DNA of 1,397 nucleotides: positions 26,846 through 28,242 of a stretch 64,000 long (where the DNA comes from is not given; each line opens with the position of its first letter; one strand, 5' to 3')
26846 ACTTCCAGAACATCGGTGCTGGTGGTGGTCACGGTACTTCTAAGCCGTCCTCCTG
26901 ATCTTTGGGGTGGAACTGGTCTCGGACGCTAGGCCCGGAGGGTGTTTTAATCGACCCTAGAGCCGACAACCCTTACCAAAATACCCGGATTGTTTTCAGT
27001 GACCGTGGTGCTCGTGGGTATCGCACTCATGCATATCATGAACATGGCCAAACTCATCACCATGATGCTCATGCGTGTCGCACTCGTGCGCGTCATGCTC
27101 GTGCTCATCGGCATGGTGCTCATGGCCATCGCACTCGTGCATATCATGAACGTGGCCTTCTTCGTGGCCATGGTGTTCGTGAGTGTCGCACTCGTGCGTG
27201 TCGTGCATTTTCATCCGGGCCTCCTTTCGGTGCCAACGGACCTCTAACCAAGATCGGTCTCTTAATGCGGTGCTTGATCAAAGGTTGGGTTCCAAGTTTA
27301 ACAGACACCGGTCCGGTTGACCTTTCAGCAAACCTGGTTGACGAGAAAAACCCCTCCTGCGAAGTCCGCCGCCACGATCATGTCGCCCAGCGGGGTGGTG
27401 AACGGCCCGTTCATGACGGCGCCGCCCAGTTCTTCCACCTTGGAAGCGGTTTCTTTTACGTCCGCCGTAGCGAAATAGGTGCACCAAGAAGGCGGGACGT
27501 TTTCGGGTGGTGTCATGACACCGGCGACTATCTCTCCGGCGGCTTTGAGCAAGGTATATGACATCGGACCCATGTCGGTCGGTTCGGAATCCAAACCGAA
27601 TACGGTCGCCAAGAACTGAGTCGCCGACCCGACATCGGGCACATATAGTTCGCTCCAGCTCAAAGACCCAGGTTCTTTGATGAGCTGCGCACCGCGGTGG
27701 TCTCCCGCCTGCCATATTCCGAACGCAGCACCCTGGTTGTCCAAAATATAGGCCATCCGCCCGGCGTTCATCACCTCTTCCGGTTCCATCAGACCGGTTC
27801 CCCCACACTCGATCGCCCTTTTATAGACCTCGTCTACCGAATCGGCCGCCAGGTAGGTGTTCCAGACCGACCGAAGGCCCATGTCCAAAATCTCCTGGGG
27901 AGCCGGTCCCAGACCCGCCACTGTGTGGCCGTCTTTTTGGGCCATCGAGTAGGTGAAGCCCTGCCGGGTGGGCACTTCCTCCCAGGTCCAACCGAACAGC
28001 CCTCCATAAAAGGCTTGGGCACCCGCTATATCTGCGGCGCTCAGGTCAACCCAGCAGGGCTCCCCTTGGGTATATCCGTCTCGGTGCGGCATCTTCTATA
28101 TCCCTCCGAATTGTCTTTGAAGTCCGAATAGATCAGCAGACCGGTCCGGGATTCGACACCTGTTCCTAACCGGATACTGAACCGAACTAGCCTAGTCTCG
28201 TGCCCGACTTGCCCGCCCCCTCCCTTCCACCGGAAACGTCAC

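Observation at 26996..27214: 72-aa His/Cys/acidic repeat protein built from four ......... units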

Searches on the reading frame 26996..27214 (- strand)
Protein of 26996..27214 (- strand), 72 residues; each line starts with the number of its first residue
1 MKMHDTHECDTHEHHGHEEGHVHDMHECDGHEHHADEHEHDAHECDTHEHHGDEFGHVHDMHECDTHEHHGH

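Call 3: search_protein_families(library=pfam, proteins=[window:26996-27214:-], max_evalue=0.01)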
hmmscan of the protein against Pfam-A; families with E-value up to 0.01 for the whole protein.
window:26996-27214:- (72 aa): 0 families

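Call 5: find_homologous_proteins(query=window:26996-27214:-, max_evalue=0.01)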
Query window:26996-27214:- (72 aa): 36 proteins with E <= 0.01 among 192 candidates.
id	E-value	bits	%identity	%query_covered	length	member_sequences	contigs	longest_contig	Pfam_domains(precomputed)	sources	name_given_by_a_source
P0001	1.1e-20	91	83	100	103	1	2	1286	-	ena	-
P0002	2.4e-12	65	89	13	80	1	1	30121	-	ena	-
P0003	5.9e-11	60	76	71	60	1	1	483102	-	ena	-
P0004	2.7e-9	55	77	60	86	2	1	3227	-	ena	-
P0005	8.6e-9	53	91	47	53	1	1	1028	-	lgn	-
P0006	6.2e-8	51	86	50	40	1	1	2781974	-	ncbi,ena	-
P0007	5.6e-7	48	71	47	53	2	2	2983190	-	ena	-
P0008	1.1e-6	47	82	39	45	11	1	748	-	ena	-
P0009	1.2e-6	47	76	40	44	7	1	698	-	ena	-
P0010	1.3e-6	47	73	57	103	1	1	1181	-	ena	-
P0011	1.8e-6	46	80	49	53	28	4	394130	-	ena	-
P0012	1.9e-6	46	79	47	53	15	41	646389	-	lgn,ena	-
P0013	5.5e-6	44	80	49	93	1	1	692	-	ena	-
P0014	5.5e-6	44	71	57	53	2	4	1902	-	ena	-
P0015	6.9e-6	44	91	46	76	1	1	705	-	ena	-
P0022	2.1e-5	43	68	47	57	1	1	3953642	-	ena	-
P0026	1.1e-4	40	68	51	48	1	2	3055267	-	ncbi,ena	-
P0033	8.2e-4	38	80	42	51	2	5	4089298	-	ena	-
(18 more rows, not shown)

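Call 6: search_protein_families(library=ncbifam, proteins=[window:26996-27214:-], max_evalue=0.01)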
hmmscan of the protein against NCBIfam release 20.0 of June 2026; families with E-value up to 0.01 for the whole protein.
window:26996-27214:- (72 aa): 0 families

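Call 9: find_encoding_contigs(protein=P0006, flank=8000, max_places=3)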
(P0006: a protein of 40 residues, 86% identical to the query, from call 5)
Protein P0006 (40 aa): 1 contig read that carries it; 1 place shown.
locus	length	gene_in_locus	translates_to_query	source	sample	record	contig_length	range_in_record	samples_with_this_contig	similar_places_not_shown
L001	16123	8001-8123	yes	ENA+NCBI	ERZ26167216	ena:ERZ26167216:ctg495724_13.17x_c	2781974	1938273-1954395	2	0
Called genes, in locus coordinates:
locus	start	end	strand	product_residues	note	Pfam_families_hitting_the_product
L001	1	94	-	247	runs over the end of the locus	-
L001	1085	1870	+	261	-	-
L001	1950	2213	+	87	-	PF01909:NTP_transf_2 (faint)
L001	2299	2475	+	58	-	-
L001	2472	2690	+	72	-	-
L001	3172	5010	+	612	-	PF00174:Oxidored_molyb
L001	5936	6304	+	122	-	-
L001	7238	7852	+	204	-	-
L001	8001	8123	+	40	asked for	-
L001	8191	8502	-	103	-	PF16916:ZT_dimer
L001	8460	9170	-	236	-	PF01545:Cation_efflux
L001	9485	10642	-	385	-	PF13433:Peripla_BP_5, PF13458:Peripla_BP_6, PF01094:ANF_receptor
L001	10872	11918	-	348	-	PF04069:OpuAC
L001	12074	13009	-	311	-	-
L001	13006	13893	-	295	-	PF00005:ABC_tran, PF13304:AAA_21 (weak)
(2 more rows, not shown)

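Call 10: find_encoding_contigs(protein=P0026, flank=8000, max_places=3)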
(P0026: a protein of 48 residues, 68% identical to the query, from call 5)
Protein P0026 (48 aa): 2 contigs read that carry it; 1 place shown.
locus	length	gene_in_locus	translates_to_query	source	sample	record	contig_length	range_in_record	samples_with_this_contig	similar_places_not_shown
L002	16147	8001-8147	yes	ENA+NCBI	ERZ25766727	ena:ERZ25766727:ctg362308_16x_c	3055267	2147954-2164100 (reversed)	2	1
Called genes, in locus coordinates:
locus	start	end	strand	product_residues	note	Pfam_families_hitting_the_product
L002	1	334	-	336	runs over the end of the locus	PF02558:ApbA, PF03721:UDPG_MGDP_dh_N (weak), PF08546:ApbA_C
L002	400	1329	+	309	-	PF13476:AAA_23 (faint), PF00005:ABC_tran, PF13304:AAA_21 (faint), PF12399:BCA_ABC_TP_C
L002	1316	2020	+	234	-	PF00005:ABC_tran, PF13304:AAA_21 (faint)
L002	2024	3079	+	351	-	PF02653:BPD_transp_2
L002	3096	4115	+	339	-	PF02653:BPD_transp_2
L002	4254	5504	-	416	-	PF13433:Peripla_BP_5 (weak), PF13458:Peripla_BP_6, PF01094:ANF_receptor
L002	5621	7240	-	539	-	PF01268:FTHFS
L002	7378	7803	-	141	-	-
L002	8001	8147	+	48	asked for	-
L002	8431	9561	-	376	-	PF01545:Cation_efflux, PF16916:ZT_dimer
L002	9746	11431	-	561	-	PF02776:TPP_enzyme_N, PF00205:TPP_enzyme_M, PF02775:TPP_enzyme_C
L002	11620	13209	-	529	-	PF00496:SBP_bac_5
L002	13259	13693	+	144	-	PF13436:Gly-zipper_OmpA (faint), PF13441:Gly-zipper_YMGG (faint), PF13488:Gly-zipper_Omp (faint)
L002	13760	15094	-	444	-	PF00202:Aminotran_3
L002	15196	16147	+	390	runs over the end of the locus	PF00291:PALP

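Call 11: find_encoding_contigs(protein=P0007, flank=8000, max_places=3)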
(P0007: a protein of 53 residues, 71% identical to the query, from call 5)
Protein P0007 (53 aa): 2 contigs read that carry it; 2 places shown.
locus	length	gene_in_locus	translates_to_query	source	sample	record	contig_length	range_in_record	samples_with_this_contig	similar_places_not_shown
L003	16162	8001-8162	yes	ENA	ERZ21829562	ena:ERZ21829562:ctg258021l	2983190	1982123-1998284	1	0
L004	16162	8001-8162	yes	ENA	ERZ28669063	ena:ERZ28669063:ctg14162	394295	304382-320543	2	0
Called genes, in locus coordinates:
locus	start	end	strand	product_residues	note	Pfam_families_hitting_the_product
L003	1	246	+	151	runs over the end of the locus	PF01609:DDE_Tnp_1, PF13612:DDE_Tnp_1_3, PF13586:DDE_Tnp_1_2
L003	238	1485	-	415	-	PF03235:GmrSD_N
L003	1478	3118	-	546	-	-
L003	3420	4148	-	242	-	-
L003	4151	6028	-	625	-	-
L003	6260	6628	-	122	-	-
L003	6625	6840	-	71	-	-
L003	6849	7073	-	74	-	-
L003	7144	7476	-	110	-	-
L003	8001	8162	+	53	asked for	-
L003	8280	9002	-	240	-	-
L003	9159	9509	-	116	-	-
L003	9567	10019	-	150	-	PF02026:RyR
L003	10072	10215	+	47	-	-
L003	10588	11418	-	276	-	PF18928:DUF5677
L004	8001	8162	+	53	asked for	-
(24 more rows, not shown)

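Call 12: find_encoding_contigs(protein=P0022, flank=8000, max_places=3)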
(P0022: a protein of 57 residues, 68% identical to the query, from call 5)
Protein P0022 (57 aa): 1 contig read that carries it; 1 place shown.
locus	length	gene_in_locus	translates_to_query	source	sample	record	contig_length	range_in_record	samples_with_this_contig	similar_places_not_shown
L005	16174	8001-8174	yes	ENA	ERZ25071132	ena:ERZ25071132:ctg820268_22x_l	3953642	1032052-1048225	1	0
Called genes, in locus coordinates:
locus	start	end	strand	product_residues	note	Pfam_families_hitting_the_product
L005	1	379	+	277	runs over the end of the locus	PF02353:CMAS, PF13489:Methyltransf_23, PF01209:Ubie_methyltran, PF05175:MTS (weak), PF08241:Methyltransf_11, PF08242:Methyltransf_12, PF13649:Methyltransf_25, PF13847:Methyltransf_31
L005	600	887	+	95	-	-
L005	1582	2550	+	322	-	PF00294:PfkB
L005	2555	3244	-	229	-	PF13489:Methyltransf_23, PF13847:Methyltransf_31 (weak), PF08241:Methyltransf_11, PF08242:Methyltransf_12, PF13649:Methyltransf_25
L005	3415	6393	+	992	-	PF00501:AMP-binding, PF13193:AMP-binding_C, PF00550:PP-binding, PF01370:Epimerase, PF07993:NAD_binding_4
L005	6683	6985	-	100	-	-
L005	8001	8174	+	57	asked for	-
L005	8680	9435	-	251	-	PF02515:CoA_transf_3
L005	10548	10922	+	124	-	PF13340:DUF4096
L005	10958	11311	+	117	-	PF01609:DDE_Tnp_1, PF13586:DDE_Tnp_1_2 (weak)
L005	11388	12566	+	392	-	PF13546:DDE_5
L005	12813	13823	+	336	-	PF13546:DDE_5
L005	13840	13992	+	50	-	-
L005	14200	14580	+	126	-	-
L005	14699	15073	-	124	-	PF01609:DDE_Tnp_1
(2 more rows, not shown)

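Call 13: find_encoding_contigs(protein=P0033, flank=8000, max_places=3)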
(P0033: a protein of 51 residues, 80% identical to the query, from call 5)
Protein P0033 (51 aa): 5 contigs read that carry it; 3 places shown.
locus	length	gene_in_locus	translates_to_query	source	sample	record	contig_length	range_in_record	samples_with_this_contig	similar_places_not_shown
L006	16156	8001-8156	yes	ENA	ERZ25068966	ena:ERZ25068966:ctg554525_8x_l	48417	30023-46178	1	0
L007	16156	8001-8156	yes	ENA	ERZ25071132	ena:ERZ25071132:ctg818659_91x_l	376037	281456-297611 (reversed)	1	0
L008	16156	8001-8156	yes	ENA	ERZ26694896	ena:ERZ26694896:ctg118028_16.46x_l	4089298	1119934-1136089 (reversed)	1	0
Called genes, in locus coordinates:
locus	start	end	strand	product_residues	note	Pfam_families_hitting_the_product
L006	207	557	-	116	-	-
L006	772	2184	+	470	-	PF07730:HisKA_3 (weak), PF02518:HATPase_c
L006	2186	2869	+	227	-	PF00072:Response_reg, PF00196:GerE, PF08281:Sigma70_r4_2, PF13384:HTH_23 (weak)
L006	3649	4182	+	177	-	-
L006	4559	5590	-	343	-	-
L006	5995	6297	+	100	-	PF04191:PEMT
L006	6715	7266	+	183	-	PF01609:DDE_Tnp_1, PF13586:DDE_Tnp_1_2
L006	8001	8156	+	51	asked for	-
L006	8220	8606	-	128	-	PF01695:IstB_IS21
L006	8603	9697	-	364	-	PF22483:Mu-transpos_C_2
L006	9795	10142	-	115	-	-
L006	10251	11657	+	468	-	PF05598:DUF772, PF01609:DDE_Tnp_1, PF13751:DDE_Tnp_1_6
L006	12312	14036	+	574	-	PF00496:SBP_bac_5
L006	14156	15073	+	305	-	PF19300:BPD_transp_1_N, PF00528:BPD_transp_1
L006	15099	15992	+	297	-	PF00528:BPD_transp_1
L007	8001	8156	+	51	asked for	-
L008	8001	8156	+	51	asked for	-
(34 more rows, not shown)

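Call 26: search_solved_structures(query=window:26996-27214:-, max_evalue=10, show_alignments=3)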
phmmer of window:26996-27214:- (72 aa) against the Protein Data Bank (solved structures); distinct sequences matched with E-value up to 10: 2.
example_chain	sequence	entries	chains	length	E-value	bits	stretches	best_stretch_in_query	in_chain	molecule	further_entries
2gtl_N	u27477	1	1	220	0.097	16.5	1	4-70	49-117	Extracellular hemoglobin linker L2 subunit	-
5m3l_N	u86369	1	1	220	0.18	15.6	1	4-70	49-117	Extracellular hemoglobin linker L2 subunit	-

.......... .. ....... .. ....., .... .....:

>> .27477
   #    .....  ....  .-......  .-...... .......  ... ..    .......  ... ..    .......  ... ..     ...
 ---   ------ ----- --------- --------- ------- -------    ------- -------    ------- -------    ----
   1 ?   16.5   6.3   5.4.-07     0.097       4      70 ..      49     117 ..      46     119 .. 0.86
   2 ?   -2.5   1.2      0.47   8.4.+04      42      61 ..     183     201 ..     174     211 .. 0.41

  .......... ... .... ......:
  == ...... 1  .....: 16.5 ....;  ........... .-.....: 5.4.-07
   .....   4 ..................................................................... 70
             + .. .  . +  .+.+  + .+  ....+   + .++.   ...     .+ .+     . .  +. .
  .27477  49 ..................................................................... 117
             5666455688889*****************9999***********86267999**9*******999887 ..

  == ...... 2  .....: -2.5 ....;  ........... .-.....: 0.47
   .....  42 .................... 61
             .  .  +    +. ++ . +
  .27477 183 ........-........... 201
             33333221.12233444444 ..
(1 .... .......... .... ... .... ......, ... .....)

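Call 34: predict_structure(alignment_id=A1)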
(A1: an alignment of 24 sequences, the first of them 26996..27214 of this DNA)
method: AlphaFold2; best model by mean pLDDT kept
length: 72 residues; sequences in the alignment: 24
mean_pLDDT: 50.7   pTM: 0.12
mean pLDDT of the five models: 50.7, 49.2, 48.3, 48.2, 47.6
residues with pLDDT >= 90: 0; 70-90: 0; 50-70: 40; < 50: 32
segments of 3 or more residues with pLDDT < 50: 7-10, 15-21, 43-45, 62-65
pLDDT, mean of each block of 10 residues (from residue 1): 48 48 51 52 51 53 52 47
secondary structure: DSSP gave nothing for this model
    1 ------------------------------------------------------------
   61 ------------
elements in order:

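Call 35: search_protein_representatives(alignment_id=A1)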
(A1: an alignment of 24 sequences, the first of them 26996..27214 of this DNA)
Query: 24 sequences, 58 profile positions. Proteins with E-value up to 0.001 (for the whole library): 33; up to 1e-10: 15; up to 1e-30: 0. The best 33 are listed.
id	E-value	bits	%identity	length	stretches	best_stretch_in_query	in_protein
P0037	3.9e-20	87.4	-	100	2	7-42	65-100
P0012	2.6e-17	78.3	-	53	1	1-52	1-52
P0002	7.1e-17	76.9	-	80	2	9-46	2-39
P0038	8.7e-16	73.4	-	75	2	10-44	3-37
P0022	3.9e-14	68.1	-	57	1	2-54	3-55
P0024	1.7e-13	66.1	-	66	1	9-52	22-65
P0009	1.8e-13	66.0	-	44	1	6-47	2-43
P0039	2.5e-13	65.5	-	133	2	9-43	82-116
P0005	2.6e-13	65.5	-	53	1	4-43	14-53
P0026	8.2e-13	63.9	-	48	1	4-42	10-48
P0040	1.1e-12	63.5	-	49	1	8-45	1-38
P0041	1.2e-12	63.3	-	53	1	1-52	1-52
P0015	2.9e-12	62.1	-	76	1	3-44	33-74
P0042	5.6e-11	58.0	-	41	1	6-43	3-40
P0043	8.2e-11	57.5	-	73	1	7-54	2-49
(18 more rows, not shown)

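Call 38: list_cluster_members(proteins=[window:26996-27214:-, P0006, P0026, P0012, P0011, P0037, P0039])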
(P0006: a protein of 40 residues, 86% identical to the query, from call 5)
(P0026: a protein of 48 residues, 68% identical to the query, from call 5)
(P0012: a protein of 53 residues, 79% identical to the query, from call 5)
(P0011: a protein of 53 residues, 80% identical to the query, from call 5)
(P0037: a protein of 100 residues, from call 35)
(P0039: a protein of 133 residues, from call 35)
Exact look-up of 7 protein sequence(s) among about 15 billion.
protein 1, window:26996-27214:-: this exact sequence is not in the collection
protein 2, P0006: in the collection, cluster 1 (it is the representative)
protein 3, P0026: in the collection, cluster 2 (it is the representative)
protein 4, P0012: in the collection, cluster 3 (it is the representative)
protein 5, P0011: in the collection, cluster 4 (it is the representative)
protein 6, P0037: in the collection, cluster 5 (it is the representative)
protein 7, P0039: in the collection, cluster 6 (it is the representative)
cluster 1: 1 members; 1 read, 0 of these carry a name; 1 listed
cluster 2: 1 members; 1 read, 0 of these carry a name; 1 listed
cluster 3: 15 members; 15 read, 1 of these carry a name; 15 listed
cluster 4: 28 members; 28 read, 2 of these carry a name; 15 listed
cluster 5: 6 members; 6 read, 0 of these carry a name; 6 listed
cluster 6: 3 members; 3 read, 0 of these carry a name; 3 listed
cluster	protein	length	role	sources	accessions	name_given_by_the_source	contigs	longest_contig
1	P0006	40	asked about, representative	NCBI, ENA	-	-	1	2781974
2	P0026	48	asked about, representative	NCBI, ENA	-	-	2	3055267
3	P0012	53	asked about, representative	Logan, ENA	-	-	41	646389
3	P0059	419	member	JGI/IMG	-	hypothetical protein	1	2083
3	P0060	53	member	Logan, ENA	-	-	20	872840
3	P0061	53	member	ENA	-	-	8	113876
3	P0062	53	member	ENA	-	-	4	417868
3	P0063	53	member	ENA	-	-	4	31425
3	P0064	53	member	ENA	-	-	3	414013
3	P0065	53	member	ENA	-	-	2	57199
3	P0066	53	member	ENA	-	-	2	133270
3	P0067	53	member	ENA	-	-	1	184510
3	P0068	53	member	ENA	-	-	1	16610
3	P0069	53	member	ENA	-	-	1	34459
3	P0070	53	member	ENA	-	-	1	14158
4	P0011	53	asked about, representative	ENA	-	-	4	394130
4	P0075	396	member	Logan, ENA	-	-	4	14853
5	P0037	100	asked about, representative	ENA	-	-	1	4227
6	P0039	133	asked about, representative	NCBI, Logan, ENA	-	-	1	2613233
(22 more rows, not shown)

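Call 40: search_protein_families(library=ncbifam, proteins=[P0059, P0075], max_evalue=0.00001)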
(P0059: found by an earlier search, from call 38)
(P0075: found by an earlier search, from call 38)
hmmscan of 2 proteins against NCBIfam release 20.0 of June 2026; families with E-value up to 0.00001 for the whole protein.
P0059 (419 aa): 0 families

P0075 (396 aa): 8 families
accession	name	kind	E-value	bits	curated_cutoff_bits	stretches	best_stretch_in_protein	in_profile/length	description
NF040868.1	carboxypep_CpsA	equivalog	6.8e-90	301.6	500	1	2-389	2-389/391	carboxypeptidase CpsA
TIGR01891.1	amidohydrolases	subfamily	1e-87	294.6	153.75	1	19-376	5-364/366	amidohydrolase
NF038260.1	ectoine_DoeB_2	equivalog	2.9e-73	246.9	550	1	15-379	8-369/378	N(2)-acetyl-L-2,4-diaminobutanoate deacetylase DoeB2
TIGR01910.1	DapE-ArgE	subfamily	3.5e-10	39.6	217.6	1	58-307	55-308/373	ArgE/DapE family deacylase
NF006365.0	PRK08588.1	subfamily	8.5e-08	31.9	289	1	92-304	94-301/383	succinyl-diaminopimelate desuccinylase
TIGR01892.1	AcOrn-deacetyl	equivalog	9.6e-07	28.2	297.7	1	60-274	51-265/365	acetylornithine deacetylase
NF009557.0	PRK13009.1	equivalog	1.2e-06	27.9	284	1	33-290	23-288/377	succinyl-diaminopimelate desuccinylase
NF004788.0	PRK06133.1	subfamily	7.5e-06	25.1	349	1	68-278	107-307/417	glutamate carboxypeptidase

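Call 41: search_protein_families(library=pfam, proteins=[P0059, P0075], max_evalue=0.00001)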
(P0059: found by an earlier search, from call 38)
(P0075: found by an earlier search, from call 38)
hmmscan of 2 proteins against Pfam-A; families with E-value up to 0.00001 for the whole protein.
P0059 (419 aa): 0 families

P0075 (396 aa): 2 families
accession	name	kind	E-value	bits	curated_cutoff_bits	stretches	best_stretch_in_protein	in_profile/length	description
PF01546.33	Peptidase_M20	-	9.6e-38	130.6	24.6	1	71-385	1-203/206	Peptidase family M20/M25/M40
PF07687.19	M20_dimer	-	1.4e-10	41.5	21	1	188-279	9-100/107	Peptidase dimerisation domain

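Call 62: search_dna_similar(query=window:26996-27214:-, collection=plasmids, mode=protein, max_evalue=0.001, max_rows=10)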
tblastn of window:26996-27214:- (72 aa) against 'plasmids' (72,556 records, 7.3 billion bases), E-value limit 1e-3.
No match.

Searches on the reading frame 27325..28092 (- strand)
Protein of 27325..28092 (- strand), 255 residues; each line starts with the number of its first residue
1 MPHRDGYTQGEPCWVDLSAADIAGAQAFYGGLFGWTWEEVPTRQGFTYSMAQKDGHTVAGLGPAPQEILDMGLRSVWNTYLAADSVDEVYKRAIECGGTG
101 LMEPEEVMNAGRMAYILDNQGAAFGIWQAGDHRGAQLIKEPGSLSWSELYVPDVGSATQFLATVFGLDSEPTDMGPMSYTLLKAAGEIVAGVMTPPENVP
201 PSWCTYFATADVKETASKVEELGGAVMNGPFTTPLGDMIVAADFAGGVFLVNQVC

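Call 3: search_protein_families(library=pfam, proteins=[window:27325-28092:-], max_evalue=0.01)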
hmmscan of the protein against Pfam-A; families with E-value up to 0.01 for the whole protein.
window:27325-28092:- (255 aa): 3 families
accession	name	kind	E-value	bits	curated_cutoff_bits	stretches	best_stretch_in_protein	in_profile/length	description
PF00903.31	Glyoxalase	-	3.2e-11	44.1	20.6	2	15-124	5-119/121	Glyoxalase/Bleomycin resistance protein/Dioxygenase superfamily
PF18029.7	Glyoxalase_6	-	2.4e-07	31.8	23.6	1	17-124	4-103/106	Glyoxalase-like domain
PF22677.2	Ble-like_N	-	3.6e-07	30.3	24.5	1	14-47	4-36/41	Bleomycin resistance protein-like N-terminal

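Call 6: search_protein_families(library=ncbifam, proteins=[window:27325-28092:-], max_evalue=0.01)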
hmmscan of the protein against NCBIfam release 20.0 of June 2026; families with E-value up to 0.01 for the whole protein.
window:27325-28092:- (255 aa): 1 family
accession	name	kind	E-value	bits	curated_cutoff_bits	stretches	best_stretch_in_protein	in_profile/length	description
NF053614.1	AfsKbindKbpAStmc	equivalog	4.1e-40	137.9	250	1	9-251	2-228/231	AfsK-binding protein KbpA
